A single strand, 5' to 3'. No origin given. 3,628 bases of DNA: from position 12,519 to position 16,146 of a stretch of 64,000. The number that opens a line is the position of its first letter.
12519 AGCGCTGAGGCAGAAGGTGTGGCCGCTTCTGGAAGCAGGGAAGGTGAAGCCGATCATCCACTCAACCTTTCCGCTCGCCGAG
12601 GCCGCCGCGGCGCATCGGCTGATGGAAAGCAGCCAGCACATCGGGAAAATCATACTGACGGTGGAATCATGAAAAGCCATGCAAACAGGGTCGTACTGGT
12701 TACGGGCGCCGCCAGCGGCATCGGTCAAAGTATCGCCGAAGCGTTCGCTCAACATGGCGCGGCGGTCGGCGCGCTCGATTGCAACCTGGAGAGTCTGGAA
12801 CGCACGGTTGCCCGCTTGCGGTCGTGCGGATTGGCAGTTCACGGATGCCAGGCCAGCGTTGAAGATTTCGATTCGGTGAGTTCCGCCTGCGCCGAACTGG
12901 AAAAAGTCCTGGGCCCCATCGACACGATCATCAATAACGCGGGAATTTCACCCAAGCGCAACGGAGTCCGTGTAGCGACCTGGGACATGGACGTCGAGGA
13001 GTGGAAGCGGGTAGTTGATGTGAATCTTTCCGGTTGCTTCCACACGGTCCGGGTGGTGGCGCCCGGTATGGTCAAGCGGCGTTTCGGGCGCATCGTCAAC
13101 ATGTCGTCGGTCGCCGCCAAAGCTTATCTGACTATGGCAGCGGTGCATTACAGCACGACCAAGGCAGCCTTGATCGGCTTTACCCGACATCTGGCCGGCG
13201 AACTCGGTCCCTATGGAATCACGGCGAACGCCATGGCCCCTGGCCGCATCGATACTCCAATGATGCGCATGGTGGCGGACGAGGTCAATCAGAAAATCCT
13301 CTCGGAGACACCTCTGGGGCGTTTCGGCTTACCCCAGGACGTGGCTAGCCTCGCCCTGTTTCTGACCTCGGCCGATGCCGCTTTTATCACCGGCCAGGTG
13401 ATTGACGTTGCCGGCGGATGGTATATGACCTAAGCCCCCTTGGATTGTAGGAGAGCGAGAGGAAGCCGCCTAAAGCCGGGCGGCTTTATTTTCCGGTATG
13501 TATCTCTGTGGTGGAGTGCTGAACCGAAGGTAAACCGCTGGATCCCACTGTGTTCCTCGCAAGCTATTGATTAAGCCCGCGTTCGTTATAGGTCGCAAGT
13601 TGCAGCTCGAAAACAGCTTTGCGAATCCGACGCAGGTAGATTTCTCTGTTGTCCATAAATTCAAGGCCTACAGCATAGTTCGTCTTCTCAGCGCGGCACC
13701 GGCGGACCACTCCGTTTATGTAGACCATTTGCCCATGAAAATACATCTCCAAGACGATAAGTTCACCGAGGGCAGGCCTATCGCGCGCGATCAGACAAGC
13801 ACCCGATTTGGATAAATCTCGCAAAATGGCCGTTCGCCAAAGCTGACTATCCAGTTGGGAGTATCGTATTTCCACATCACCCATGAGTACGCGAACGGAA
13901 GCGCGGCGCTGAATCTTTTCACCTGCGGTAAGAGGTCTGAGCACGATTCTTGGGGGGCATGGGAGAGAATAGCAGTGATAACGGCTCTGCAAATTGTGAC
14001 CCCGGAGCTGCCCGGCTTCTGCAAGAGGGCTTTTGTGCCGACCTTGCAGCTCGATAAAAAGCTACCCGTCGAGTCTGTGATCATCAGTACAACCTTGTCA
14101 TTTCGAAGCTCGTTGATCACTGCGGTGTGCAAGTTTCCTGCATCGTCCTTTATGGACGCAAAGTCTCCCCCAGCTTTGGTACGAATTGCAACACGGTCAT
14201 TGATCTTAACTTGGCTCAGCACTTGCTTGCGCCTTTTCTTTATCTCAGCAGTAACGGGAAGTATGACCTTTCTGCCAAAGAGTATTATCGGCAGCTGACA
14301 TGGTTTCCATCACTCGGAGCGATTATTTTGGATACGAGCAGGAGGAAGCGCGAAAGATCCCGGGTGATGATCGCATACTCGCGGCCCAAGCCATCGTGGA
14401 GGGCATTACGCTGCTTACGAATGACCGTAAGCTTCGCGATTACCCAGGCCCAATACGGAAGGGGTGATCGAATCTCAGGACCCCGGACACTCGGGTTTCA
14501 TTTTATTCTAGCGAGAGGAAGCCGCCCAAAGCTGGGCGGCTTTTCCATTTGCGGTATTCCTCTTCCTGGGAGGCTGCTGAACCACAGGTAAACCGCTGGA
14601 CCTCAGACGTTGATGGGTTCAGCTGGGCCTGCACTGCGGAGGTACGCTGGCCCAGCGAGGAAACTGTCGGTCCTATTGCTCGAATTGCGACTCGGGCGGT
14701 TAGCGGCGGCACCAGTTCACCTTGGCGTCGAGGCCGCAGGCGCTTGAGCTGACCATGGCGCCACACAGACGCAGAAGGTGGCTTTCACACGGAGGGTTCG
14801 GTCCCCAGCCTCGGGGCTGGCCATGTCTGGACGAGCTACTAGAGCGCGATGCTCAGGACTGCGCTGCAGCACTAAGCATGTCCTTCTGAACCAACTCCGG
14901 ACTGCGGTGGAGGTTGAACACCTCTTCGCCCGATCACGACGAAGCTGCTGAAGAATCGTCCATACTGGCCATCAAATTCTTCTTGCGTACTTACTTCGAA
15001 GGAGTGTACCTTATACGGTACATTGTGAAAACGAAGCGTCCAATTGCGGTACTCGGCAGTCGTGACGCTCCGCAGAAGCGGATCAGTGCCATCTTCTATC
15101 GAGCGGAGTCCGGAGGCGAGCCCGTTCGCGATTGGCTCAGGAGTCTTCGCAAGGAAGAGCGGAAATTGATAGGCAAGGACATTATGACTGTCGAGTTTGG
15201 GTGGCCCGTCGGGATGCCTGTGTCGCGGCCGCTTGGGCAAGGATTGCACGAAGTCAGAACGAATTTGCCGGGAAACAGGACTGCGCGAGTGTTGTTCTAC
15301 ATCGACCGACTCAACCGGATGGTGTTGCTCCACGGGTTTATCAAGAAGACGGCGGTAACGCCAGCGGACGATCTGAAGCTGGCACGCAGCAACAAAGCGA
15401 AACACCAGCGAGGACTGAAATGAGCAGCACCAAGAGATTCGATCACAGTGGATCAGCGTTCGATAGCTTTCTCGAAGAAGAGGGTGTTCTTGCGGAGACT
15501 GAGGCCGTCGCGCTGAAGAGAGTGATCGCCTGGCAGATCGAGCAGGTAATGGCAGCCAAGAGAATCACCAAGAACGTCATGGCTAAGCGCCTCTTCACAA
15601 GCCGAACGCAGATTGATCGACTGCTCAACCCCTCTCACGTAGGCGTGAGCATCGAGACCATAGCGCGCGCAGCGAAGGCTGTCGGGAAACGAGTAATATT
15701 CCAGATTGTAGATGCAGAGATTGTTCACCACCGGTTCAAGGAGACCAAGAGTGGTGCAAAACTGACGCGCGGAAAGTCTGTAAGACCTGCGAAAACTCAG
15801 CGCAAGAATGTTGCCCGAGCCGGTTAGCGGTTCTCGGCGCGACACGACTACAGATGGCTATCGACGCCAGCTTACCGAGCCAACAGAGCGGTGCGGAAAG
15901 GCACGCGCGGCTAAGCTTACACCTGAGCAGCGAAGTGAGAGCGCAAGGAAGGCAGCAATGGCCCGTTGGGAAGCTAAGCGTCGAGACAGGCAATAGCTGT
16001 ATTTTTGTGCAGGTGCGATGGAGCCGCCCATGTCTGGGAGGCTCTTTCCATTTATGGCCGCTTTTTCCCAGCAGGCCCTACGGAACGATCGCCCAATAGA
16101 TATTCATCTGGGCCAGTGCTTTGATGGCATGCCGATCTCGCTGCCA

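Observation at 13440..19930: TA-dense accessory island with layered insertions and decay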

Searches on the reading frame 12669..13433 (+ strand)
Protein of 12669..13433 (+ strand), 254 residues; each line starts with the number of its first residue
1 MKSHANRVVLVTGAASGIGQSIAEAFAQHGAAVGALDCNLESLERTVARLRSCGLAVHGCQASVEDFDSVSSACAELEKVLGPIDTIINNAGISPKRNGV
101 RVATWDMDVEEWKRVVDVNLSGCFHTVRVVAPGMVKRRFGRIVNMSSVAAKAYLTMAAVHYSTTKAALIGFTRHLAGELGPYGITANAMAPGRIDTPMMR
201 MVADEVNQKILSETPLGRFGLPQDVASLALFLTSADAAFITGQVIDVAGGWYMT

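Call 11: find_related_loci(query=window:12669-13433:+, collection=genome_contigs, flank=10000)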
Query window:12669-13433:+ (254 aa) in genome_contigs; peptide patterns used: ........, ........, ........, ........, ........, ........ (x = any residue, [..] = any of these).
167 stretches matched a pattern; 17 encode a relative of the query (tblastn E <= 1e-3); 17 distinct loci.
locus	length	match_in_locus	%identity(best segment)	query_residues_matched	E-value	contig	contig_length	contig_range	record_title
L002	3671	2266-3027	95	1-254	1e-171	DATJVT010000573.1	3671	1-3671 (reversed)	MAG TPA_asm: Terriglobia bacterium isolate SMAG_U15080 k141_623706, whole genome shotgun sequence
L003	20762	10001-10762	74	1-254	3e-128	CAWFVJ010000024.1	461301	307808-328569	MAG: uncultured Acidobacteriota bacterium isolate MFD05377.bin.1.184 genome assembly, contig: contig_97507, whole genome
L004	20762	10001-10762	74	1-254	8e-128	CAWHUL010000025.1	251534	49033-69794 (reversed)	MAG: uncultured Acidobacteriota bacterium isolate MFD06435.bin.2.146 genome assembly, contig: contig_78792, whole genome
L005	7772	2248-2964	38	6-250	8e-40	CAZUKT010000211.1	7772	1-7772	MAG TPA_asm: uncultured Rubrivivax sp. isolate SRP272421_co1_281 genome assembly, contig: NODE_33703_length_7772_cov_3.9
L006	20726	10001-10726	35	6-251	3e-37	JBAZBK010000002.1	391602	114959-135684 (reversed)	MAG: Thermoanaerobaculia bacterium isolate SO_2017_GW1_110 NODE_175_length_391602_cov_2.154845_OW334_2017, whole genome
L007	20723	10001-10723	36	7-250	6e-37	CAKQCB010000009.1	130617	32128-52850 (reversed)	MAG: uncultured Anaerolineae bacterium isolate REFINED_METABAT215_TOP10_CONTIGS_1500_ASSEMBLY_K77_MERGED__Nepal_MoBio_Fi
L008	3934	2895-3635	38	1-250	8e-36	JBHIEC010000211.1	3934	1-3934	MAG: Anaerolineae bacterium isolate b3.sp2_bin.41 NODE_11463_length_3934_cov_9.745811, whole genome shotgun sequence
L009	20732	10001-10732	33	3-254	6e-30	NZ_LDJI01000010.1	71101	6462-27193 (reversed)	Stenotrophomonas humi strain DSM 18929 contig_10, whole genome shotgun sequence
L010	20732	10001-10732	33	3-254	3e-29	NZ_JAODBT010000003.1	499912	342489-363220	Stenotrophomonas sp. Iso1 sequence03_Stenotrophomonas_Iso2__40323.284, whole genome shotgun sequence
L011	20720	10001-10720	34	7-250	7e-29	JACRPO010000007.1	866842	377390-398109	MAG: Burkholderiales bacterium isolate NC_groundwater_1989_Pr3_S-0.65um_71_12 SR2-18-Sp65_coassembly_scaffold_71300, who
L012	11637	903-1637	34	7-250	4e-28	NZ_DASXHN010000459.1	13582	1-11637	MAG: Paraburkholderia sp. isolate SMAG_U5194 k141_527192, whole genome shotgun sequence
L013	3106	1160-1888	31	7-250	3e-27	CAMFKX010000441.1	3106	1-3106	MAG: uncultured Roseiarcus sp. isolate SRR12456171_bin.14_metaWRAP_v1.3_MAG genome assembly, contig: ERZ12289969.11616,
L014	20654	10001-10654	31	5-232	1e-22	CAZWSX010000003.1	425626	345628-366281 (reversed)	MAG TPA_asm: uncultured Pirellulaceae bacterium isolate SRP287051_co1_192 genome assembly, contig: NODE_24_length_425626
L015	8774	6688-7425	30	7-249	9e-22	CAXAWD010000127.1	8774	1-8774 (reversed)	MAG TPA_asm: uncultured Acidimicrobiaceae bacterium isolate ERR2752157_concoct_11 genome assembly, contig: ERZ2772491.54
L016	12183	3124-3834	31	21-254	1e-18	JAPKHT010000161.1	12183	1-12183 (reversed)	MAG: Verrucomicrobiia bacterium isolate PDA_C_MAG.85 MAG.85_161, whole genome shotgun sequence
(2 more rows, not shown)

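Call 12: search_protein_families(library=pfam, max_evalue=0.001, proteins=[window:12669-13433:+])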
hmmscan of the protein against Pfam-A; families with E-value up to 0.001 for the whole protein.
window:12669-13433:+ (254 aa): 4 families
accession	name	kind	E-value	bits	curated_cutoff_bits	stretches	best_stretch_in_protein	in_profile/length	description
PF13561.12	adh_short_C2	-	8.3e-60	202.7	27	1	13-251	1-235/236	Enoyl-(Acyl carrier protein) reductase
PF00106.31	adh_short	-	8.7e-53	179.1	26.6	1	7-204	1-192/195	short chain dehydrogenase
PF08659.16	KR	-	1.6e-11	44.9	22.6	1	9-175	3-163/180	KR domain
PF23441.1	SDR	-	1.8e-05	24.7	27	1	4-201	5-201/258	SDR-like rossmann domain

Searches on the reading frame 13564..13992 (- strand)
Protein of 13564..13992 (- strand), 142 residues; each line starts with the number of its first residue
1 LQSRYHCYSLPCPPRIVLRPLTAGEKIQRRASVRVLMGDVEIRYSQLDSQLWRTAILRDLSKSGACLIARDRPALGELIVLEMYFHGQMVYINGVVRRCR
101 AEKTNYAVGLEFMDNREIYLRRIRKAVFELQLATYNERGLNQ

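Call 4: search_protein_families(library=pfam, max_evalue=0.01, proteins=[window:13564-13992:-])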
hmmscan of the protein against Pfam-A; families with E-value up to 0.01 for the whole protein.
window:13564-13992:- (142 aa): 1 family
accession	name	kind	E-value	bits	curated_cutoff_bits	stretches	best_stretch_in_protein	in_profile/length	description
PF07238.19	PilZ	-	1e-12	48.7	22.5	1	28-128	1-101/102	PilZ domain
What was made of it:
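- Checked: PilZ domain ORF 13564-13992(-): Pfam E 1e-12, with RxxxR and DxSxxG motifs present (call 4).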

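Call 30: search_protein_families(library=padloc, max_evalue=0.1, proteins=[window:13564-13992:-])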
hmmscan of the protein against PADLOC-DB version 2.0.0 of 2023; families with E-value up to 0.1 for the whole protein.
window:13564-13992:- (142 aa): 0 families

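Call 31: search_protein_families(library=ncbifam, max_evalue=0.1, proteins=[window:13564-13992:-])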
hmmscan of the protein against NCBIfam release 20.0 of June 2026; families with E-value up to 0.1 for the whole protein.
window:13564-13992:- (142 aa): 1 family
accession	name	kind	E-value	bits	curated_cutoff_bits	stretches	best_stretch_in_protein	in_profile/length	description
TIGR02266.1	gmx_TIGR02266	paralog_domain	8.6e-06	25.8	68.7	1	54-126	18-94/96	TIGR02266 family protein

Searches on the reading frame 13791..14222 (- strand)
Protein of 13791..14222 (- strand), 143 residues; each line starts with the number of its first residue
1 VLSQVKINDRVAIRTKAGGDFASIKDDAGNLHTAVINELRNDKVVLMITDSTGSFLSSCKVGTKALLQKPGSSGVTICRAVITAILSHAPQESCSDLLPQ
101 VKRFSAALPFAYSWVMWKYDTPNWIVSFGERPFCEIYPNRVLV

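Call 4: search_protein_families(library=pfam, max_evalue=0.01, proteins=[window:13791-14222:-])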
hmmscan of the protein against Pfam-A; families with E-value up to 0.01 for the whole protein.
window:13791-14222:- (143 aa): 0 families

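Call 30: search_protein_families(library=padloc, max_evalue=0.1, proteins=[window:13791-14222:-])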
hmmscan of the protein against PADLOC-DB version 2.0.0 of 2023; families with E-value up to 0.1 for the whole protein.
window:13791-14222:- (143 aa): 0 families

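Call 31: search_protein_families(library=ncbifam, max_evalue=0.1, proteins=[window:13791-14222:-])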
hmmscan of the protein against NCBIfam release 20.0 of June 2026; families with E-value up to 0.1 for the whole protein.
window:13791-14222:- (143 aa): 0 families

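Call 80: search_protein_families(library=phrogs, max_evalue=0.01, proteins=[window:13791-14222:-])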
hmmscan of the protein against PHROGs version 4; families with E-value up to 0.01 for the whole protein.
window:13791-14222:- (143 aa): 0 families

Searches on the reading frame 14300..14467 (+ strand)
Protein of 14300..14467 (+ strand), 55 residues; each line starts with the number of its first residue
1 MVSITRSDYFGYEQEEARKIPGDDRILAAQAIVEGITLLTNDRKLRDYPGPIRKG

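Call 4: search_protein_families(library=pfam, max_evalue=0.01, proteins=[window:14300-14467:+])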
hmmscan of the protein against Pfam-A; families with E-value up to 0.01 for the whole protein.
window:14300-14467:+ (55 aa): 1 family
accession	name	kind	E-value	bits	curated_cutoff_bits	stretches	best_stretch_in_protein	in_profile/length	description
PF01850.27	PIN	-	0.00017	22.6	23.6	1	18-49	87-118/120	PIN domain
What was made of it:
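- Checked: PIN C-terminal stub 14351-14467(+): PIN profile positions 87-118 of 120, E 1.7e-4 (call 4).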

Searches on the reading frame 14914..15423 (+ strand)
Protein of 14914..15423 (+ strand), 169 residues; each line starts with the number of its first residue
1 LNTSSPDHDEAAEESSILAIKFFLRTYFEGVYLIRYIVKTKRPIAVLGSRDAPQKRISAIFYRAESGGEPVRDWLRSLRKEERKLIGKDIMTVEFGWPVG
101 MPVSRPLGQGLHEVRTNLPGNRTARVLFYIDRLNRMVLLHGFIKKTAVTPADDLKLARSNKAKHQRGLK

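Call 4: search_protein_families(library=pfam, max_evalue=0.01, proteins=[window:14914-15423:+])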
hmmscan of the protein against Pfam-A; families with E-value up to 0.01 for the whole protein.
window:14914-15423:+ (169 aa): 1 family
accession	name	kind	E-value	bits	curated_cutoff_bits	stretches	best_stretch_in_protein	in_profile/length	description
PF05973.20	Gp49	-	1.6e-15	57.4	23.9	1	73-160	1-88/90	Phage derived protein Gp49-like (DUF891)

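Call 30: search_protein_families(library=padloc, max_evalue=0.1, proteins=[window:14914-15423:+])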
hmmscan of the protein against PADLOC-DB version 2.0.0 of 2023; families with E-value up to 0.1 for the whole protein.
window:14914-15423:+ (169 aa): 2 families
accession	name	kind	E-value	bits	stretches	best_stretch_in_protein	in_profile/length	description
PDLC03894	NsnC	-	1.2e-05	23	1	68-146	192-273/294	-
PDLC03886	NsnC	-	4.3e-05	21.1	1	102-158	228-283/293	-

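Call 31: search_protein_families(library=ncbifam, max_evalue=0.1, proteins=[window:14914-15423:+])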
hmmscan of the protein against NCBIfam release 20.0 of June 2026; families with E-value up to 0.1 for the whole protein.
window:14914-15423:+ (169 aa): 0 families

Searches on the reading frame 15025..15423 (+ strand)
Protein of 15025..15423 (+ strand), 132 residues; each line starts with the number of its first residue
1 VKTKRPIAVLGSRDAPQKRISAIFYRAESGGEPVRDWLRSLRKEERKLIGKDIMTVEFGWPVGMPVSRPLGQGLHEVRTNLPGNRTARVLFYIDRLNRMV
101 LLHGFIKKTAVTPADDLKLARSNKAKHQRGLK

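Call 80: search_protein_families(library=phrogs, max_evalue=0.01, proteins=[window:15025-15423:+])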
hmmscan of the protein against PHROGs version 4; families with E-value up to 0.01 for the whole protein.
window:15025-15423:+ (132 aa): 2 families
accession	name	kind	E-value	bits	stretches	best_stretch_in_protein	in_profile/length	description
phrog_2523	-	unknown function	2.4e-14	54.3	1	33-125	10-102/108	-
phrog_3445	-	moron, auxiliary metabolic gene and host takeover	1.6e-05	26.1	1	33-122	12-94/103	toxin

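Call 93: find_related_loci(query=window:15025-15423:+, collection=viral_contigs, flank=3000)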
Query window:15025-15423:+ (132 aa) in viral_contigs; peptide patterns used: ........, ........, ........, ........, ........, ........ (x = any residue, [..] = any of these).
14 stretches matched a pattern, but none encodes a relative of the query by tblastn (E <= 1e-3).

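Call 94: search_dna_similar(query=window:15025-15423:+, collection=plasmids, mode=protein, max_evalue=0.00001, max_rows=8)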
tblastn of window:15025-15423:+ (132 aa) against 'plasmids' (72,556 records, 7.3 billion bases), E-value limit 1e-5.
Records with a match: 43; places in all: 46; records where one place covers at least 80% of the query: 33.
Best place of each record, by identity: 60-80% 1; <60% 42.
By first word of the organism name: Rhizobium 5; Sphingobium 4; Burkholderia 4; Shinella 3; Candidatus 3; Clostridium 3; Acuticoccus 2; Methylobacterium 2; Rhodobacteraceae 1; Picosynechococcus 1; and 15 more.
By predicted mobility (MOB-suite, as given by PLSDB): non-mobilizable 32; mobilizable 7; conjugative 4.
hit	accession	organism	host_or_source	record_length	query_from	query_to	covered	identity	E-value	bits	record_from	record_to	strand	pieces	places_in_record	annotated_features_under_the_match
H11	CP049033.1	Rhodobacteraceae bacterium SC52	Apostichopus japonicus,pure ...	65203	17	132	88%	61.2%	4e-36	137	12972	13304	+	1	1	type II toxin-antitoxin system RelE/ParE family toxin | XRE family transcriptional regulator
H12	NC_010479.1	Picosynechococcus sp. PCC 7002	-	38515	14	125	85%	59.8%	6e-37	139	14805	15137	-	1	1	type II toxin-antitoxin system RelE/ParE family toxin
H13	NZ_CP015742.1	Shinella sp. HZN7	-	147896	16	132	89%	57.1%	5e-34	131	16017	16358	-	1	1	type II toxin-antitoxin system RelE/ParE family toxin | helix-turn-helix transcriptional regulator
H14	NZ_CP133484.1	Acuticoccus sp. MNP-M23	Grean algae,grean algae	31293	18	129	85%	57.1%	3e-33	129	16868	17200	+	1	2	type II toxin-antitoxin system RelE/ParE family toxin | helix-turn-helix domain-containing protein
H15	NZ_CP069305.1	Shinella sp. PSBB067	monoisolate,Minnesota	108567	18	132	87%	55.6%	2e-32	126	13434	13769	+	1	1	type II toxin-antitoxin system RelE/ParE family toxin | helix-turn-helix transcriptional regulator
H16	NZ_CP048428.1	Rhizobium daejeonense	Cell,soil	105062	18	132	87%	55.6%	2e-32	126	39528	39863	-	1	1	type II toxin-antitoxin system RelE/ParE family toxin | helix-turn-helix transcriptional regulator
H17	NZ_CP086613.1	Shinella zoogloeoides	-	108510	18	132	87%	55.6%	2e-32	126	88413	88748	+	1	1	type II toxin-antitoxin system RelE/ParE family toxin | helix-turn-helix transcriptional regulator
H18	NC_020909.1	Octadecabacter arcticus 238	150 km offshore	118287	17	132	88%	54.2%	3e-27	112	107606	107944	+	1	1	type II toxin-antitoxin system RelE/ParE family toxin | XRE family transcriptional regulator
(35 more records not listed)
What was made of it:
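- Checked: Gp49-like toxin 15025-15423, Pfam 1.6e-15, overlapping (ATGA) an XRE gene 15420-15827 (calls 4, 94).
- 15025..15423 (+): Gp49-like (RelE/ParE-superfamily, HigB-like) toxin gene; the GTG start is inferred. Plasmid homologues up to 61% identity are annotated as RelE/ParE toxin followed by an XRE regulator (call 94).
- On Type II TA, Gp49(HigB-like)-XRE: Plasmid homologues are annotated as RelE/ParE toxin followed by an XRE regulator (call 94).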

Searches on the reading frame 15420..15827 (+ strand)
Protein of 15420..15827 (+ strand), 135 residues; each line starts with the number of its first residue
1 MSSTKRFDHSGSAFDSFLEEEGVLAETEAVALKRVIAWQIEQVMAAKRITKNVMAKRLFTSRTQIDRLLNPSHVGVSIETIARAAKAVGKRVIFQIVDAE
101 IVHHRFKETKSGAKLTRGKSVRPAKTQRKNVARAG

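Call 4: search_protein_families(library=pfam, max_evalue=0.01, proteins=[window:15420-15827:+])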
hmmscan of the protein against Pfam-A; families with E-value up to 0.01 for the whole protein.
window:15420-15827:+ (135 aa): 2 families
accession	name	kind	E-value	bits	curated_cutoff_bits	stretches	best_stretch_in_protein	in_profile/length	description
PF13443.12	HTH_26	-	0.00011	22.9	22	1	40-88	2-50/63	Cro/C1-type HTH DNA-binding domain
PF13744.12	HTH_37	-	0.0007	19.8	27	1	25-93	8-76/80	Helix-turn-helix domain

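Call 30: search_protein_families(library=padloc, max_evalue=0.1, proteins=[window:15420-15827:+])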
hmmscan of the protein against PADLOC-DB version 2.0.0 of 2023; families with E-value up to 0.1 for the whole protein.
window:15420-15827:+ (135 aa): 3 families
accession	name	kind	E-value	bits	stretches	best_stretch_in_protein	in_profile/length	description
PDLC04758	PDC-M64B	-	0.00053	18.4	1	15-109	10-103/123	-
PDLC04760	PDC-M64C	-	0.00079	17.8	1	28-93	19-83/93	-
PDLC04759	PDC-M64B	-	0.0062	14.6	1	34-113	25-100/135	-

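Call 31: search_protein_families(library=ncbifam, max_evalue=0.1, proteins=[window:15420-15827:+])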
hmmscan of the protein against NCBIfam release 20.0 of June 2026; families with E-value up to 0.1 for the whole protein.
window:15420-15827:+ (135 aa): 0 families

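Call 74: find_encoding_contigs(protein=window:15420-15827:+, flank=5000, max_places=8)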
Protein window:15420-15827:+ (135 aa): no gene with exactly this product is on record in the collection.

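Call 80: search_protein_families(library=phrogs, max_evalue=0.01, proteins=[window:15420-15827:+])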
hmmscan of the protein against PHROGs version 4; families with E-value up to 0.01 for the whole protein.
window:15420-15827:+ (135 aa): 3 families
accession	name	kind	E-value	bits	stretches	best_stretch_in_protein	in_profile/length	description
phrog_2339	-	DNA, RNA and nucleotide metabolism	2e-06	28.7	1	25-105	15-95/98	HTH DNA binding protein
phrog_1373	-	transcription regulation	2.5e-06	28.6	1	23-114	50-142/166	transcriptional regulator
phrog_3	-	transcription regulation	0.0056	17.5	1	33-96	86-148/430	transcriptional repressor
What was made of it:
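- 15420..15827 (+): XRE-type HTH antitoxin candidate, overlapping the toxin stop by 4 nt (ATGA). Pfam HTH_26 1.1e-4 and HTH_37 7e-4 (call 4); PHROG HTH families (call 80).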

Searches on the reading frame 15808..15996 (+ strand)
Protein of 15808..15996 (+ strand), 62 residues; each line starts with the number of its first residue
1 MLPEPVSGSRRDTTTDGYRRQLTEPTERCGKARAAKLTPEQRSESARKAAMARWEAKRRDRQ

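Call 4: search_protein_families(library=pfam, max_evalue=0.01, proteins=[window:15808-15996:+])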
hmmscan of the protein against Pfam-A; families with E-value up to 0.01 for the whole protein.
window:15808-15996:+ (62 aa): 0 families

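Call 29: search_protein_families(library=pfam, max_evalue=1, proteins=[window:15808-15996:+])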
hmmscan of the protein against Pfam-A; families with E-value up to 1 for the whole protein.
window:15808-15996:+ (62 aa): 0 families

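Call 30: search_protein_families(library=padloc, max_evalue=0.1, proteins=[window:15808-15996:+])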
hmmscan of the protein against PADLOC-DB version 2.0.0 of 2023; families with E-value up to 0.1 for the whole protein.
window:15808-15996:+ (62 aa): 0 families

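Call 31: search_protein_families(library=ncbifam, max_evalue=0.1, proteins=[window:15808-15996:+])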
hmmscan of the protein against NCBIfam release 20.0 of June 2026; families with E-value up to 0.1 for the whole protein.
window:15808-15996:+ (62 aa): 0 families

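Call 80: search_protein_families(library=phrogs, max_evalue=0.01, proteins=[window:15808-15996:+])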
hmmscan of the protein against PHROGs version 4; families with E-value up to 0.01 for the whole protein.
window:15808-15996:+ (62 aa): 1 family
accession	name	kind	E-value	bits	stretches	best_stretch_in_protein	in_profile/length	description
phrog_2384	-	unknown function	5.4e-06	26.9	1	25-57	7-39/338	-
